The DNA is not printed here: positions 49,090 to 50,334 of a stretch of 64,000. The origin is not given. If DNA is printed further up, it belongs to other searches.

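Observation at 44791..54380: Unclassifiable ~9.6-kb integrative element in tRNA-Arg(ACG) with 17-bp att repeats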

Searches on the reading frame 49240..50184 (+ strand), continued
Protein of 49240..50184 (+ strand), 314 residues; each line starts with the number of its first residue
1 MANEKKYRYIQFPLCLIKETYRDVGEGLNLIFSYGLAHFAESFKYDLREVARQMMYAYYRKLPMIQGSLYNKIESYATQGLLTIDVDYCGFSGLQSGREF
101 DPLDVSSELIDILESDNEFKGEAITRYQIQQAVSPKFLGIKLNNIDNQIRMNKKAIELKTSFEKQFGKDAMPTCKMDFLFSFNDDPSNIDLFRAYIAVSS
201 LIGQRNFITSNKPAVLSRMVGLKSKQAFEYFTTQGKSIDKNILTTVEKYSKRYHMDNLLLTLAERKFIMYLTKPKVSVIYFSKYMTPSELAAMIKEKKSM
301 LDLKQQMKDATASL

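Call 64: search_protein_families(library=pfam, proteins=[L043:8340-11420:+, L043:3991-5553:+, L043:5550-6584:+, L043:6581-7732:+, L036:13315-16026:+, L036:16456-18102:+, L036:18219-20147:+, L015:9284-10477:-, L043:1030-1656:+, L036:7155-8678:+], max_evalue=0.001)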
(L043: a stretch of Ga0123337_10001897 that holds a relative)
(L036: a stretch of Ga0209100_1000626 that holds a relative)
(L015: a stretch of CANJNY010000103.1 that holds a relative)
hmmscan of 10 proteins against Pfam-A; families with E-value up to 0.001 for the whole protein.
L043:8340-11420:+ (1026 aa): 6 families
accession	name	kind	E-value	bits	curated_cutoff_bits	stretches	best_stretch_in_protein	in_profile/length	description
PF12008.13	EcoR124_C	-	5.9e-65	219.9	23.1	1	755-1015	1-260/260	Type I restriction and modification enzyme - subunit R C terminal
PF22679.2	T1R_D3-like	-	4.5e-60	203.1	27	1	566-734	2-158/158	Type I restriction enzyme subunit R domain 3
PF18766.7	SWI2_SNF2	-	3.9e-56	190.6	26.7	1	297-524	1-204/221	SWI2/SNF2 ATPase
PF04313.20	HSDR_N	-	3.8e-40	138.3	25.1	1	29-224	1-196/198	Type I restriction enzyme R protein N terminus (HSDR_N)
PF04851.21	ResIII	-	5.2e-39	134.2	22.5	1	293-461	3-163/164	Type III restriction enzyme, res subunit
PF00270.35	DEAD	-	7.5e-10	39.2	26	1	330-461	22-161/167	DEAD/DEAH box helicase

L043:3991-5553:+ (520 aa): 5 families
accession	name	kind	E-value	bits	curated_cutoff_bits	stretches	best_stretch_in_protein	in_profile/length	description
PF02384.22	N6_Mtase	-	3.4e-116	388.4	20.4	1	175-483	2-310/311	N-6 DNA Methylase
PF12161.14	HsdM_N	-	8.7e-22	78.6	24.5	1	10-163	1-135/135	HsdM N-terminal domain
PF07669.17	Eco57I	-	2e-05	25.2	25.3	1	272-389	44-165/171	Eco57I restriction-modification methylase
PF01170.24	UPF0020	-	0.00039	20.6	22.3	0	215-309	22-133/197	RMKL-like, methyltransferase domain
PF05175.20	MTS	-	0.00051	20.2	23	0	218-308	28-109/170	Methyltransferase small domain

L043:5550-6584:+ (344 aa): 1 family
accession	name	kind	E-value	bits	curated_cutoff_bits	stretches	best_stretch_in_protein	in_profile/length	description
PF13310.11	Virulence_RhuM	-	3.1e-106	354.7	33.7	1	72-315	1-245/252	Virulence protein RhuM family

L043:6581-7732:+ (383 aa): 1 family
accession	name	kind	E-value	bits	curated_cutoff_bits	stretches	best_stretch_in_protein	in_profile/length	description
PF01420.25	Methylase_S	-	2.2e-37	129.3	22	2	13-164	1-163/168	Type I restriction modification DNA specificity domain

L036:13315-16026:+ (903 aa): 7 families
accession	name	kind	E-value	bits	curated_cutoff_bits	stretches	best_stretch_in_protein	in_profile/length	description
PF20473.4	MmeI_Mtase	-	3.6e-106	354.5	27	1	322-574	2-252/259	MmeI, DNA-methyltransferase domain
PF20466.3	MmeI_TRD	-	5.7e-68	228.8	27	1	601-802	3-207/207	MmeI, target recognition domain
PF20464.3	MmeI_N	-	1.4e-29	104.2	27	1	1-159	1-181/181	MmeI, N-terminal domain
PF20465.4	MmeI_hel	-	6.2e-26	91.4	27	1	169-246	1-75/75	MmeI, helicase spacer domain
PF20467.3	MmeI_C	-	9e-19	67.9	27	1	815-880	14-79/83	MmeI, C-terminal domain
PF07669.17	Eco57I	-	3.1e-08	34.4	25.3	1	390-530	2-146/171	Eco57I restriction-modification methylase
PF02384.22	N6_Mtase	-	0.0003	20.6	20.4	1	340-471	47-138/311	N-6 DNA Methylase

L036:16456-18102:+ (548 aa): 2 families
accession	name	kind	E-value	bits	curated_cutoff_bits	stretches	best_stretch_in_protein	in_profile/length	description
PF13749.12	HATPase_c_4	-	1.2e-17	64.1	26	1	298-380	3-88/89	Putative ATP-dependent DNA helicase recG C-terminal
PF04326.19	SLFN_AlbA_2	-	1.2e-10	42.4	25.3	1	4-123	1-116/118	Schlafen, AlbA_2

L036:18219-20147:+ (642 aa): 3 families
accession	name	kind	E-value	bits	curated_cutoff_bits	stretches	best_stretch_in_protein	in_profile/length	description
PF00270.35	DEAD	-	3.7e-08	33.7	26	1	26-189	3-157/167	DEAD/DEAH box helicase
PF04851.21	ResIII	-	2.4e-07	31.2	22.5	1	23-190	4-160/164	Type III restriction enzyme, res subunit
PF00271.37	Helicase_C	-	0.00025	21.7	23.5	0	325-376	58-108/110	Helicase conserved C-terminal domain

L015:9284-10477:- (397 aa): 2 families
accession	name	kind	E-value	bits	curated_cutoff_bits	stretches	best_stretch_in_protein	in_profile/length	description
PF13455.12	MUG113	-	9.5e-14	52.2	22.3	1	289-375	1-71/73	Meiotically up-regulated gene 113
PF10544.15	T5orf172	-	1.5e-09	38.7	20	1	268-376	1-99/101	T5orf172 domain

L043:1030-1656:+ (208 aa): 1 family
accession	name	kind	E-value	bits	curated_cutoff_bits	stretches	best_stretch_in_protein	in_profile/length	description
PF19781.4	DUF6266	-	1.9e-05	24.7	23.4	1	14-204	3-195/198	Family of unknown function (DUF6266)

L036:7155-8678:+ (507 aa): 0 families
